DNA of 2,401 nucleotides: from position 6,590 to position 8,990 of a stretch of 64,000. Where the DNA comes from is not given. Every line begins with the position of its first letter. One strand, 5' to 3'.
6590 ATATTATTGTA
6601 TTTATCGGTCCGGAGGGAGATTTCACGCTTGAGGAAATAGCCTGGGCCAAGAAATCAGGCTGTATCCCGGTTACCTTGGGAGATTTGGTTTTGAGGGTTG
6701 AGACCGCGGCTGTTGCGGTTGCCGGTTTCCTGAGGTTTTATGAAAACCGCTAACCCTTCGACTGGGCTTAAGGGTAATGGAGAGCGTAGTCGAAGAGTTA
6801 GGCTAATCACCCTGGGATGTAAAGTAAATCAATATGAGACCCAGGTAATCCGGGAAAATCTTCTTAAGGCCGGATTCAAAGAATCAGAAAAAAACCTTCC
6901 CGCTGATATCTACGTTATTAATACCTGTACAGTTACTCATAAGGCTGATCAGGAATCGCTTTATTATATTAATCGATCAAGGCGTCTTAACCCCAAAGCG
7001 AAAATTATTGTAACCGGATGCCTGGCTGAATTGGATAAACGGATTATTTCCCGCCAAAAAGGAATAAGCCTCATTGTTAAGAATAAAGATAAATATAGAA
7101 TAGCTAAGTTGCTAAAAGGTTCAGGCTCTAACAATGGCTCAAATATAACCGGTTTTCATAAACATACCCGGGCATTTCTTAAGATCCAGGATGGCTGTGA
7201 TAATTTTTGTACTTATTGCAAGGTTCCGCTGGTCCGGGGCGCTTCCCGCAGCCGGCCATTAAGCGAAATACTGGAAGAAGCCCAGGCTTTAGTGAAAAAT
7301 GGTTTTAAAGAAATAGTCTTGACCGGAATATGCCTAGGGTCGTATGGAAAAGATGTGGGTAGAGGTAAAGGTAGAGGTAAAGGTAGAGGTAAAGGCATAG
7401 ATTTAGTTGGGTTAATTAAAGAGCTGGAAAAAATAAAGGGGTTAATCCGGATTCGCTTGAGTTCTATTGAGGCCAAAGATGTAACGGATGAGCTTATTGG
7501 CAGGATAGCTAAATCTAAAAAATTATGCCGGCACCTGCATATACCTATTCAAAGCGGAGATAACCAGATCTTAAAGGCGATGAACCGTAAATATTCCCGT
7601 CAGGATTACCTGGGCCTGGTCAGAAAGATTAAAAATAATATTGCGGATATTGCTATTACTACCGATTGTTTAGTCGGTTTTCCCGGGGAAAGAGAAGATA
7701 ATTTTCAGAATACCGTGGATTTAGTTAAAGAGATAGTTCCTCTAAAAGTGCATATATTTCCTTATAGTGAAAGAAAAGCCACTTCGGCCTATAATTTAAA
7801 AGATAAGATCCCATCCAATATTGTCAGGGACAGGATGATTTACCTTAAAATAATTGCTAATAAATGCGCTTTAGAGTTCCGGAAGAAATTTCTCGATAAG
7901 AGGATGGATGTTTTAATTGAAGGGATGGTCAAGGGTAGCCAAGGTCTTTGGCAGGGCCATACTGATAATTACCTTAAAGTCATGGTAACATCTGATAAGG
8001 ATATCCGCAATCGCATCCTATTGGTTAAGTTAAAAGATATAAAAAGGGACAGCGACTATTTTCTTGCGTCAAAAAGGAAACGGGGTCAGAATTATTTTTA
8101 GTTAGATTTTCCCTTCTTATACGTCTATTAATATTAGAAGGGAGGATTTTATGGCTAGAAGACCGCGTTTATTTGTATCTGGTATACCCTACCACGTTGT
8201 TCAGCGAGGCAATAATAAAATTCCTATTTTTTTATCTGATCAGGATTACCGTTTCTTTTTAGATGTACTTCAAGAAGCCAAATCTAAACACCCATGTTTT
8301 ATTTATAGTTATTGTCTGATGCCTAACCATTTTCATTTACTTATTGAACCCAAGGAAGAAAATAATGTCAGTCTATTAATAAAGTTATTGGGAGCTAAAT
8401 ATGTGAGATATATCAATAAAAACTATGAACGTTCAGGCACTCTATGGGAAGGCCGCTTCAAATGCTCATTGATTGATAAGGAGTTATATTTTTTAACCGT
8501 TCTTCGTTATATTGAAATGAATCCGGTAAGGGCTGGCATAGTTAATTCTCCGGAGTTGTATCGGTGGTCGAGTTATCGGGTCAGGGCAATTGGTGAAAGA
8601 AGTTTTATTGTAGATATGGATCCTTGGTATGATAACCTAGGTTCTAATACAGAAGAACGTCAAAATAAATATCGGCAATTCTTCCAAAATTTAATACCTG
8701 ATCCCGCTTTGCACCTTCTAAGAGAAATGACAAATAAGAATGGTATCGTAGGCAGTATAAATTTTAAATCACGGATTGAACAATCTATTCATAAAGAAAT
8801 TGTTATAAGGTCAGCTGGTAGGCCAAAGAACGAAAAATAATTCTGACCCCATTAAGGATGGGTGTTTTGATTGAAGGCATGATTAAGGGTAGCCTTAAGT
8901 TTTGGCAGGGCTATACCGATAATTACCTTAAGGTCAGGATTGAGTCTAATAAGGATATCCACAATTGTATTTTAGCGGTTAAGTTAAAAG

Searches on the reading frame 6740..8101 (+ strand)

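Call 56: search_protein_families(library=pfam, proteins=[window:6740-8101:+], max_evalue=0.0001)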
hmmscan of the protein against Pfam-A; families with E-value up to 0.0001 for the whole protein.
window:6740-8101:+ (453 aa): 2 families
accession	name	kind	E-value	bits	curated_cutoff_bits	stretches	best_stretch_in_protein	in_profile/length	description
PF00919.26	UPF0004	-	2.6e-25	88.7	27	1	19-110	1-94/98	Uncharacterized protein family UPF0004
PF04055.27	Radical_SAM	-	5.8e-25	88.8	29.5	1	148-329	2-166/166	Radical SAM superfamily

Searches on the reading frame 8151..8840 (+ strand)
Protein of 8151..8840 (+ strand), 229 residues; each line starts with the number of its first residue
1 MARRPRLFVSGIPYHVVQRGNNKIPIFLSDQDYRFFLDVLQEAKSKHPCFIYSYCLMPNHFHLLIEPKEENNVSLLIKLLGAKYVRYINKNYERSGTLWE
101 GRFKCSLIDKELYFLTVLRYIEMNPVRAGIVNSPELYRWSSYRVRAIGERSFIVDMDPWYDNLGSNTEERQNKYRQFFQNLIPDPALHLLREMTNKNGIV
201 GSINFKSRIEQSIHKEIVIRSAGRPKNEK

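Call 56: search_protein_families(library=pfam, proteins=[window:8151-8840:+], max_evalue=0.0001)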
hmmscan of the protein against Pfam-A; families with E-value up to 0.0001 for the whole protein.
window:8151-8840:+ (229 aa): 1 family
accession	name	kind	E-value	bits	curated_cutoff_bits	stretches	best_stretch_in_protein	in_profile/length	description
PF01797.21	Y1_Tnp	-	4.9e-17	62.6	23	1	9-123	2-120/121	Transposase IS200 like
